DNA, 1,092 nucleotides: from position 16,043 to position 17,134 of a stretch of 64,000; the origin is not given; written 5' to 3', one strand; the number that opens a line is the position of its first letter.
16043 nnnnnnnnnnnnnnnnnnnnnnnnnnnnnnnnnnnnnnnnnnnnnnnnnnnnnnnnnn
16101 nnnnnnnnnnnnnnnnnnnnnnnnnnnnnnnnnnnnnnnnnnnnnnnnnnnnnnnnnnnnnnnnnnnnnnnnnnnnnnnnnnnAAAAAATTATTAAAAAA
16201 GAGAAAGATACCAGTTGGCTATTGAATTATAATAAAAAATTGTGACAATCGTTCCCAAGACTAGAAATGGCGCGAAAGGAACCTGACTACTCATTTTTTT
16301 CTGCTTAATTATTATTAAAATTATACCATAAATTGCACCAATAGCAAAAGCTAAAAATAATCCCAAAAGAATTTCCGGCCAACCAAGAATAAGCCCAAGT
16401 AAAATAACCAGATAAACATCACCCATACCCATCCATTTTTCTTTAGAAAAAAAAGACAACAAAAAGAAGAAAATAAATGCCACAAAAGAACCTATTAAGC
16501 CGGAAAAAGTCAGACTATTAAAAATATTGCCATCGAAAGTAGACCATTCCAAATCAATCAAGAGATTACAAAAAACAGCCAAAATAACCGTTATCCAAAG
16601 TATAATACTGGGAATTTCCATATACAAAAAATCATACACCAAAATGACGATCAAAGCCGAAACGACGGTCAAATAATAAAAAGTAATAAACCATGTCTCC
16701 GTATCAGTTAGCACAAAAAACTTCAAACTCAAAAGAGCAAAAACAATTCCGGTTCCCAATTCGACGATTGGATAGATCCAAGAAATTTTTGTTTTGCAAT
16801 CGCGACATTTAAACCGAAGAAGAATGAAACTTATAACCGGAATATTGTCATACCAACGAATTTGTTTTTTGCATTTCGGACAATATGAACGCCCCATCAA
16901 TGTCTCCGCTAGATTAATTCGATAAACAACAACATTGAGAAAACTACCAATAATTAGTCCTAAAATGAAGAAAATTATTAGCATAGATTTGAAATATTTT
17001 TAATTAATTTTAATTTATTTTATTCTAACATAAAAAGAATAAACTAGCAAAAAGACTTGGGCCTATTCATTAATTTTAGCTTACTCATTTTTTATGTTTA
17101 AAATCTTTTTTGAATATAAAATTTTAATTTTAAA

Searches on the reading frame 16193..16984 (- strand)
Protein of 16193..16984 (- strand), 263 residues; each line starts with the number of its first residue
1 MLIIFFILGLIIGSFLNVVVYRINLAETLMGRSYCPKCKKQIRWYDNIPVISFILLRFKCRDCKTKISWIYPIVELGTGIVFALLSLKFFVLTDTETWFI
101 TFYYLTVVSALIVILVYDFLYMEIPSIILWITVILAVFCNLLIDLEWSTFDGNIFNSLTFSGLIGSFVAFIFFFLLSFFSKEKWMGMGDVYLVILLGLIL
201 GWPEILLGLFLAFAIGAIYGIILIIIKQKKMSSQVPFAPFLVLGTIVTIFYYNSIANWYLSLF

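Call 92: search_protein_families(library=pfam, proteins=[window:16193-16984:-], max_evalue=0.00001)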
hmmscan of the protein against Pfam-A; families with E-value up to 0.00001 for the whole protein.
window:16193-16984:- (263 aa): 2 families
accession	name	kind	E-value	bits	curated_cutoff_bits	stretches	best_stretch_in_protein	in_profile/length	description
PF06750.18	A24_N_bact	-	1.7e-32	111.8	23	1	7-89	1-84/84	Bacterial Peptidase A24 N-terminal domain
PF01478.23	Peptidase_A24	-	2.8e-11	44.2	26.5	1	107-221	3-104/104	Type IV leader peptidase family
